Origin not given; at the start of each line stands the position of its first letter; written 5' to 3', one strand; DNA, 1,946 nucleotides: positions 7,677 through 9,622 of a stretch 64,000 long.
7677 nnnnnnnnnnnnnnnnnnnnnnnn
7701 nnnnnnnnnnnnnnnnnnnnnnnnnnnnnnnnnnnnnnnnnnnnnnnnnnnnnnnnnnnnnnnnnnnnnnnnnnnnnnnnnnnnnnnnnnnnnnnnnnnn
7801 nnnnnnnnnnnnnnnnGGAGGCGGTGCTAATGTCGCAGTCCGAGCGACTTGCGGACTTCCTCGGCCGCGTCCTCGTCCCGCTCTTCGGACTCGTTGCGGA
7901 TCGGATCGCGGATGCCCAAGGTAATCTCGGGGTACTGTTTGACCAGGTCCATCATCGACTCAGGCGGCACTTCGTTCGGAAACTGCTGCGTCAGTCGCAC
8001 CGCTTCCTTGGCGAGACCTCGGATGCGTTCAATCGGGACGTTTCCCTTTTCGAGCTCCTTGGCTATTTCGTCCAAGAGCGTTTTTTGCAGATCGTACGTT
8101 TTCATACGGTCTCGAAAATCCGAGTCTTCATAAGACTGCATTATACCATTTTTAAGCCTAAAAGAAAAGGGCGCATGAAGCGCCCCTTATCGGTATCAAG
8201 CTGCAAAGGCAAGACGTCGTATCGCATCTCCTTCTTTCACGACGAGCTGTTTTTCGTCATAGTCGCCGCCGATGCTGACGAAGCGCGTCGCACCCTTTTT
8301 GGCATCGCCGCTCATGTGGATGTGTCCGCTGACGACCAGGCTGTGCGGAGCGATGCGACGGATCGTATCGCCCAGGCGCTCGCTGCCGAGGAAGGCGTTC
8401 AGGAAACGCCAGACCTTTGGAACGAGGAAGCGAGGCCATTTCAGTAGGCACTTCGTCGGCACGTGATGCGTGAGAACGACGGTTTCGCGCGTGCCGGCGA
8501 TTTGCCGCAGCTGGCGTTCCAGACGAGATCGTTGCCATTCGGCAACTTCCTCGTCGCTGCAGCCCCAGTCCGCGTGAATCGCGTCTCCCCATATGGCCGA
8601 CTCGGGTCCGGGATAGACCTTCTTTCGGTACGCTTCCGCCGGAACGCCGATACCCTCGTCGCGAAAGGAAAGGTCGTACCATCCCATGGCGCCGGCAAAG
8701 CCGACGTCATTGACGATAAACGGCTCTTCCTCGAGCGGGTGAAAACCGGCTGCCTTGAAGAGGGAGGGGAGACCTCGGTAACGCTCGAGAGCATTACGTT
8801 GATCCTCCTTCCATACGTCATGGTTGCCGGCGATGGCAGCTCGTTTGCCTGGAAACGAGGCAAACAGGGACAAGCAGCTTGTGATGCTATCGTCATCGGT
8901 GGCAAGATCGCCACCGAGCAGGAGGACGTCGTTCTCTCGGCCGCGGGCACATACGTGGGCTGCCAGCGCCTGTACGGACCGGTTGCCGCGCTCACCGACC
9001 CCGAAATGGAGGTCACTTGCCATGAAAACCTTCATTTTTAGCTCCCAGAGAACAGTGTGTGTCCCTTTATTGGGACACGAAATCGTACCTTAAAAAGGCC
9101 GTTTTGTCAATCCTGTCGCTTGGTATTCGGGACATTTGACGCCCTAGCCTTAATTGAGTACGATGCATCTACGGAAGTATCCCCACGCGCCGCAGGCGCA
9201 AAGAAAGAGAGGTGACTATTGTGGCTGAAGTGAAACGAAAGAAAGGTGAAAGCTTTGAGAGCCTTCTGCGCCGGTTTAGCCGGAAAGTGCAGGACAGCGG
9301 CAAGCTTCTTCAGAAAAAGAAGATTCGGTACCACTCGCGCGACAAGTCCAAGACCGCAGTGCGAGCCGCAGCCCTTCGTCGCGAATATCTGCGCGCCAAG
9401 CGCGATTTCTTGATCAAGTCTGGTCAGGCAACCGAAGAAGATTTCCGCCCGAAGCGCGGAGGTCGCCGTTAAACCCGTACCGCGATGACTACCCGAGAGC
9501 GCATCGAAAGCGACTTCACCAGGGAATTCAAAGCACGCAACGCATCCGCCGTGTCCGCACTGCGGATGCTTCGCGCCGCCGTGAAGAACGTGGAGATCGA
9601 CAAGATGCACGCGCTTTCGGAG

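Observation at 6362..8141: Fic-fold protein with a degenerate catalytic motif, plus a co-oriented small upstream ORF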

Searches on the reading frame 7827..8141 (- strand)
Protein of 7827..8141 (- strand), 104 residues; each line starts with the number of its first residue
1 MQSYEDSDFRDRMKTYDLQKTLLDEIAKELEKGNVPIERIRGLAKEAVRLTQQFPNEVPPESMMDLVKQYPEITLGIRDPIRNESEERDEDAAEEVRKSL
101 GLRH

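Call 3: search_protein_families(library=pfam, proteins=[window:7827-8141:-], max_evalue=1)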
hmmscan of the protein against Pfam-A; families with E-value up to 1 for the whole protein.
window:7827-8141:- (104 aa): 2 families
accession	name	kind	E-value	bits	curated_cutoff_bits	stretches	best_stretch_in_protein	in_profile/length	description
PF02609.21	Exonuc_VII_S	-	0.0033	17.8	24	1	23-53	8-38/52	Exonuclease VII small subunit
PF21086.3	ACT_PSP_2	-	0.19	12.2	24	1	22-48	16-42/77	ACT domain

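Call 4: search_protein_families(library=ncbifam, proteins=[window:7827-8141:-], max_evalue=1)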
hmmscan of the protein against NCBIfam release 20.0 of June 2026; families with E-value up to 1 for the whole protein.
window:7827-8141:- (104 aa): 4 families
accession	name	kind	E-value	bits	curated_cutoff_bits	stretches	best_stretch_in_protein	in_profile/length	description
NF010670.0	PRK14067.1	equivalog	0.0006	19.4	107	1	12-53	6-47/81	exodeoxyribonuclease VII small subunit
TIGR01280.1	xseB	equivalog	0.0012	18.8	35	1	23-53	9-39/57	exodeoxyribonuclease VII small subunit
NF002138.0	PRK00977.1-2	equivalog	0.05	13.4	77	1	14-39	6-31/77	exodeoxyribonuclease VII small subunit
NF010666.0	PRK14063.1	equivalog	0.072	13.2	111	1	22-51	15-44/78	exodeoxyribonuclease VII small subunit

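Call 13: find_homologous_proteins(query=window:7827-8141:-, max_evalue=0.01)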
Query window:7827-8141:- (104 aa): 1 proteins with E <= 0.01 among 11 candidates.
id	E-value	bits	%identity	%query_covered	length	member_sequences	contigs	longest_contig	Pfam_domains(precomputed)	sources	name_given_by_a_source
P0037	2.9e-51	189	100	88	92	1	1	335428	-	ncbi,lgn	-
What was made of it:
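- Checked: The database gene call is 92 aa (call 13).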

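Call 37: search_protein_families(library=padloc, proteins=[window:7827-8105:-], max_evalue=1)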
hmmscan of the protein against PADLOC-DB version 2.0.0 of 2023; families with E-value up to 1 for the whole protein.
window:7827-8105:- (92 aa): 0 families

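Call 38: search_protein_families(library=phrogs, proteins=[window:7827-8105:-], max_evalue=0.1)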
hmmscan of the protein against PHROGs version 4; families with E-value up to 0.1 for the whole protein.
window:7827-8105:- (92 aa): 0 families

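Call 62: search_protein_families(library=pfam, alignment_id=A3, max_evalue=0.1)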
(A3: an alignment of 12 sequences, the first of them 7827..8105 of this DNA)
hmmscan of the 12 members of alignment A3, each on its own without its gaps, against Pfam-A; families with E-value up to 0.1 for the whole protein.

A. member 1, window:7827-8105:- (92 aa): 1 family
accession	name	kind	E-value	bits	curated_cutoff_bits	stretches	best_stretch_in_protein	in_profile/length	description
PF02609.21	Exonuc_VII_S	-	0.0026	18.2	24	1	11-41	8-38/52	Exonuclease VII small subunit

B. families by the number of members that match (of 12 scanned): 11 families
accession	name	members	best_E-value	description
PF02609.21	Exonuc_VII_S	3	0.0026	Exonuclease VII small subunit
PF07631.16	PSD4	2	0.027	Protein of unknown function (DUF1592)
PF04344.18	CheZ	2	0.036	Chemotaxis phosphatase, CheZ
PF20883.3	Kbp-5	1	0.0003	KNL (Kinetochore null) Binding Protein 5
PF04353.18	Rsd_AlgQ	1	0.012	Regulator of RNA polymerase sigma(70) subunit, Rsd/AlgQ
PF22470.1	Histone_HNS_N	1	0.037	H-NS histone-like proteins, N-terminal domain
PF09822.16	ABC_transp_aux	1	0.048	ABC-type uncharacterized transport system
PF19718.4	USP47_C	1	0.063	Ubiquitin carboxyl-terminal hydrolase 47 C-terminal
PF09720.15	Unstab_antitox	1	0.066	Putative addiction module component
PF06426.19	SATase_N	1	0.073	Serine acetyltransferase, N-terminal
PF13012.11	MitMem_reg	1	0.099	Maintenance of mitochondrial structure and function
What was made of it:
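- The small protein has no DNA-binding domain (call 62).
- Tried and rejected: Small ORF as XseB: sub-threshold, and seen in only 3/12 homologues (call 62).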

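Call 64: predict_structure(protein=window:7827-8105:-)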
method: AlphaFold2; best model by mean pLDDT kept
length: 92 residues; sequences in the alignment: 1
mean_pLDDT: 66.9   pTM: 0.51
mean pLDDT of the five models: 66.9, 64.2, 59.8, 56.2, 54.0
residues with pLDDT >= 90: 0; 70-90: 42; 50-70: 40; < 50: 10
segments of 3 or more residues with pLDDT < 50: 66-73
pLDDT, mean of each block of 10 residues (from residue 1): 75 80 74 77 70 65 48 52 62 61
secondary structure, 60 per line:
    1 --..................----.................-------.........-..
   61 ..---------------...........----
elements in order: H3-20 H25-41 H49-57 H59-62 H78-88

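Call 67: fold_search(model_id=the predicted structure, library=pdb)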
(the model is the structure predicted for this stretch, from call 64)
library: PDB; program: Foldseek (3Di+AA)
matches with E <= 10: 38; with E <= 0.001: 0
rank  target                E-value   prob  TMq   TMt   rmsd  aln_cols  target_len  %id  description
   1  9fd2_d                3.5e+00  0.04  0.20  0.11   9.0        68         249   24  Structure of Pol II-TC-NER-STK19 complex (released 2024-11-13)
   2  6y53_9                4.0e+00  0.12  0.41  0.13  16.0        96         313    8  human 17S U2 snRNP low resolution part (released 2020-06-17)
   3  6y5q_9                4.0e+00  0.12  0.41  0.10  16.0        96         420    8  human 17S U2 snRNP (released 2020-06-17)
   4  7evo_C                4.0e+00  0.12  0.41  0.10  16.0        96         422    8  The cryo-EM structure of the human 17S U2 snRNP (released 2022-08-03)
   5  7vpx_C                4.0e+00  0.12  0.41  0.10  16.0        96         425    8  The cryo-EM structure of the human pre-A complex (released 2023-05-03)
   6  8qzs_9                4.0e+00  0.11  0.41  0.11  15.9        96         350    8  Cryo-EM structure of the cross-exon B-like complex (released 2024-05-22)
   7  6uan_Z                4.0e+00  0.09  0.35  0.18  10.1        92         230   23  B-Raf:14-3-3 complex (released 2019-09-25)
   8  7u6f_D1               4.4e+00  0.09  0.33  0.06   8.7        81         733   16  Mouse retromer (VPS26/VPS35/VPS29) heterotrimers (released 2022-10-12)
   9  8ccr                  4.7e+00  0.16  0.47  0.42  11.8        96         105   19  Crystal structure of the T19D mutant of the de novo diheme binding 4D2 (released 2023-08-09)
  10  2c23_A                5.3e+00  0.10  0.38  0.19   9.8        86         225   21  14-3-3 Protein Beta (Human) in complex with exoenzyme S peptide (released 2005-09-29)
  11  5osi_H                5.3e+00  0.09  0.37  0.16   9.0        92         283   16  Structure of retromer VPS29-VPS35C subunits complexed with RidL harpin loop (163-176) (released 2017-12-13)
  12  8r0j_C                5.3e+00  0.09  0.36  0.15   9.1        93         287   17  Crystal structure of the retromer complex VPS29/VPS35 with the ligand bis-1,3-phenyl guanylhydrazone, 2a (released 2024-03-27)
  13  5osi_E                5.6e+00  0.09  0.37  0.15   9.0        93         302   17  Structure of retromer VPS29-VPS35C subunits complexed with RidL harpin loop (163-176) (released 2017-12-13)
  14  8i0p_w                5.6e+00  0.09  0.40  0.09  17.3        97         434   12  The cryo-EM structure of human pre-Bact complex (released 2024-07-31)
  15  4cqi                  5.6e+00  0.03  0.23  0.19  16.6        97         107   15  Crystal structure of recombinant tubulin-binding cofactor A (TBCA) from Leishmania major (released 2014-11-26)
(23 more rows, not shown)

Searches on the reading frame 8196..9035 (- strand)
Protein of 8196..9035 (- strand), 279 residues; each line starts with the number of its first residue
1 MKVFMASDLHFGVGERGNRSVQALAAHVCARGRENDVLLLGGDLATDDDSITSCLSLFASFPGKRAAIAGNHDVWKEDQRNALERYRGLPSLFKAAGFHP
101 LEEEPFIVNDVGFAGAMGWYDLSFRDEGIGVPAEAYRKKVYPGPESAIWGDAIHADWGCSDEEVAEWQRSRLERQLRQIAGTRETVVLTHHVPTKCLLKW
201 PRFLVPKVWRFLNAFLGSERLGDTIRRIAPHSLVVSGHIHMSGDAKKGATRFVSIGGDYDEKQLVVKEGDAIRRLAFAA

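Call 3: search_protein_families(library=pfam, proteins=[window:8196-9035:-], max_evalue=1)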
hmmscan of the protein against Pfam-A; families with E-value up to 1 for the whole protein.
window:8196-9035:- (279 aa): 2 families
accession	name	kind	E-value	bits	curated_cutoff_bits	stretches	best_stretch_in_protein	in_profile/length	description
PF00149.33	Metallophos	-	9.3e-10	39.7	21.5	1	1-241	1-190/191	Calcineurin-like phosphoesterase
PF12850.12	Metallophos_2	-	1.1e-07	32.4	27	2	155-256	53-133/154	Calcineurin-like phosphoesterase superfamily domain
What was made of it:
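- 8196..9035 (-): Calcineurin-like metallophosphoesterase, 279 aa; the conserved partner gene. Pfam Metallophos E 9.3e-10 (call 3).
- On Calcineurin-like metallophosphoesterases (PF00149), for the partner gene 8196..9035: 39.7 bits against a cut-off of 21.5 (call 3).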

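Call 4: search_protein_families(library=ncbifam, proteins=[window:8196-9035:-], max_evalue=1)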
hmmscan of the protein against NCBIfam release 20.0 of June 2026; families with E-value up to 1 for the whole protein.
window:8196-9035:- (279 aa): 4 families
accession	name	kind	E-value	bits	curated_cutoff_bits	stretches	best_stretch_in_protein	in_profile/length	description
TIGR03729.1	acc_ester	subfamily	2e-24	86.3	148.25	1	2-246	1-225/239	putative phosphoesterase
NF008359.0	PRK11148.1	equivalog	0.00028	20.5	225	1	158-251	133-216/275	3',5'-cyclic-AMP phosphodiesterase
TIGR04168.1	TIGR04168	hypoth_equivalog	0.0013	18.2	200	1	35-76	6-44/269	TIGR04168 family protein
TIGR04123.1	P_estr_lig_assc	hypoth_equivalog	0.022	14.2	150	0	148-183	70-108/207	ligase-associated DNA damage response endonuclease PdeM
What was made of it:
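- On TIGR03729 acc_ester phosphoesterase subfamily, for the partner gene: 86.3 bits against a cut-off of 148.25 (call 4).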

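Call 37: search_protein_families(library=padloc, proteins=[window:8196-9035:-], max_evalue=1)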
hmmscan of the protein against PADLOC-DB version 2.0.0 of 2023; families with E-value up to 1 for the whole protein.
window:8196-9035:- (279 aa): 1 family
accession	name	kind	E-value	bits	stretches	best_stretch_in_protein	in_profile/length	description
PDLC04908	PDC-S10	-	1e-08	32.7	2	169-254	122-197/223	-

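Call 38: search_protein_families(library=phrogs, proteins=[window:8196-9035:-], max_evalue=0.1)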
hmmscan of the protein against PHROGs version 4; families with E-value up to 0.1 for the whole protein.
window:8196-9035:- (279 aa): 2 families
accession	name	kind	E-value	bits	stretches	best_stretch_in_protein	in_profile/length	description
phrog_1649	-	other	1.2e-20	74.4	1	1-259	36-271/308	metallo-phosphoesterase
phrog_547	-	other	0.00014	22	1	1-79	29-116/245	phosphoesterase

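Call 39: search_solved_structures(query=window:8196-9035:-, max_evalue=1, show_alignments=1)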
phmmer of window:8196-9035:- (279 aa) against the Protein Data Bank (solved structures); distinct sequences matched with E-value up to 1: 2.
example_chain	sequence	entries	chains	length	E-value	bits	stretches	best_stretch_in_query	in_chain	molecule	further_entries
6unc_A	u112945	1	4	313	0.031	16.7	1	6-134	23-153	Metallophos domain-containing protein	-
5b6i_A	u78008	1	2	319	0.35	13.3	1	25-65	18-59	Fluorinase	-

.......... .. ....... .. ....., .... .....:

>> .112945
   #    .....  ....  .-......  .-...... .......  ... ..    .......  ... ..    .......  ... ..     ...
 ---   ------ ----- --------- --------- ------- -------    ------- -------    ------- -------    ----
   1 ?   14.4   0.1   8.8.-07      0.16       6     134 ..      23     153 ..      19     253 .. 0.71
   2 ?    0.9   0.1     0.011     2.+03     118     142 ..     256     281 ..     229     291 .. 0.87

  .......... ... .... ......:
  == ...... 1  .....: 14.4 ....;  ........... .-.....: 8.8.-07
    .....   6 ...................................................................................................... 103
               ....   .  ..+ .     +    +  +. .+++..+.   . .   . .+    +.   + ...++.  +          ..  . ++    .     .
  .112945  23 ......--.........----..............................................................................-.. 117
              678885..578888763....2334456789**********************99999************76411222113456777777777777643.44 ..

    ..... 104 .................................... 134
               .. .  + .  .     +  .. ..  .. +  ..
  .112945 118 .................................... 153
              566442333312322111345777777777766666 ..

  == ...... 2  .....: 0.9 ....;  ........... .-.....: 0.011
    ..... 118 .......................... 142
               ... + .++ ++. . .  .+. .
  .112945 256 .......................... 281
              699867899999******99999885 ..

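Call 46: search_solved_structures(query=A2, max_evalue=0.01, show_alignments=1)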
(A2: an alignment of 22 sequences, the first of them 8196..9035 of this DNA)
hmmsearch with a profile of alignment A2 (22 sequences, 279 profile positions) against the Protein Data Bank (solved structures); distinct sequences matched with E-value up to 0.01: 3.
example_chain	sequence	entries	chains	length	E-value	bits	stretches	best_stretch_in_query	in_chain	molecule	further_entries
6unc_A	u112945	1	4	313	2.4e-11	46.4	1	4-258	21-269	Metallophos domain-containing protein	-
1xm7_A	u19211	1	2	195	2e-06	30.3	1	2-98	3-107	hypothetical protein aq_1665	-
2xmo_A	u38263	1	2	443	0.0084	18.4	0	30-77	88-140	LMO2642 PROTEIN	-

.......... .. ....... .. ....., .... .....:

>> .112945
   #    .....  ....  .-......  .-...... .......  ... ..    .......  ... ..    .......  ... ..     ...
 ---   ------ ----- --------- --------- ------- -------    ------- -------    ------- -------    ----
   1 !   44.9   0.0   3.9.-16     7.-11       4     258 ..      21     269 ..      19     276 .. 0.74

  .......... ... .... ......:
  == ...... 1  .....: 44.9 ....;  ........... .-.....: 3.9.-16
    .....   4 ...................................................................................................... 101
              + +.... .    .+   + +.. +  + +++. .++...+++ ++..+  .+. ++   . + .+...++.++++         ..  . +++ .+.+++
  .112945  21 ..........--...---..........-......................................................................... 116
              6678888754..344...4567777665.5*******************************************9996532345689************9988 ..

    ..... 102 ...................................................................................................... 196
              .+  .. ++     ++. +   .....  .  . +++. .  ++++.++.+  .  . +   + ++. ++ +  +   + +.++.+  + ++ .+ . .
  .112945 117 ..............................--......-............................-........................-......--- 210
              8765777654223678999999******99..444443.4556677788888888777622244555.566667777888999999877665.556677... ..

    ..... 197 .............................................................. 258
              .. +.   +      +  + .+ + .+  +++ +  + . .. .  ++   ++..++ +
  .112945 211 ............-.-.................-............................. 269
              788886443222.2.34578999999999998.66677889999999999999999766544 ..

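Call 69: find_related_loci(query=A2, collection=metagenome_contigs, flank=3500)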
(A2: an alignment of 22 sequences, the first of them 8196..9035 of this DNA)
Query A2 (279 aa) in metagenome_contigs; peptide patterns used: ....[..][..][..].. (x = any residue, [..] = any of these).
392 stretches matched a pattern; 273 encode a relative of the query (tblastn E <= 1e-3); the best 80 are kept; 80 distinct loci.
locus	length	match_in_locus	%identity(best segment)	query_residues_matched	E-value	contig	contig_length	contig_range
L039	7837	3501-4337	54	1-279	2e-95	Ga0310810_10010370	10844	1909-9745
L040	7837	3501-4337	52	1-279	3e-92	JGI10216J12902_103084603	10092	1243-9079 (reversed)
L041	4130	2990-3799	54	1-269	1e-92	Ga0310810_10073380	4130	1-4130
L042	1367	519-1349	51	1-277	1e-93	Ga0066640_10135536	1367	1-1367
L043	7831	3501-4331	51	1-277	1e-83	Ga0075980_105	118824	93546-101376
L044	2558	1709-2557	46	4-274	6e-83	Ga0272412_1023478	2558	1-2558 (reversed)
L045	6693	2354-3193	44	1-277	7e-78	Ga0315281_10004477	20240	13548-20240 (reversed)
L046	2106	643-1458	47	4-274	2e-79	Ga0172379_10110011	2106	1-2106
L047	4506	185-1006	38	3-276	6e-75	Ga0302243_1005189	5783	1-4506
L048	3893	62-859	45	1-266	1e-74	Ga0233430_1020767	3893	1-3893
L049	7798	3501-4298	45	1-266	3e-74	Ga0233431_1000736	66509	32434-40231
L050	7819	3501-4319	45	1-269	1e-73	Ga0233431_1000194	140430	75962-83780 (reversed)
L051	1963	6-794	41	16-278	9e-76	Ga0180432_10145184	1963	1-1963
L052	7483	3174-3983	45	1-270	5e-73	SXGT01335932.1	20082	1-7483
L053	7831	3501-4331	42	3-277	2e-72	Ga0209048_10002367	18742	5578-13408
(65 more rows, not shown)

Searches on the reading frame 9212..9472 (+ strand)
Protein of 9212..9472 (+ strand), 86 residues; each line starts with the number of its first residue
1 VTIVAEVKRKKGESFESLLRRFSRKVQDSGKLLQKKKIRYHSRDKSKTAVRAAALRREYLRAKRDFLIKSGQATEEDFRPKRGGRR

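Call 3: search_protein_families(library=pfam, proteins=[window:9212-9472:+], max_evalue=1)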
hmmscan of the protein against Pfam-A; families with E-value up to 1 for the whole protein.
window:9212-9472:+ (86 aa): 2 families
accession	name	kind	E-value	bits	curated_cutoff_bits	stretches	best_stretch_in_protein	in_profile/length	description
PF01165.25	Ribosomal_S21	-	7.4e-06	26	27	1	6-44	1-39/55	Ribosomal protein S21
PF25150.1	TPR_Trm732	-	0.15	12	27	1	13-80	141-199/265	Trm732, TPR repeats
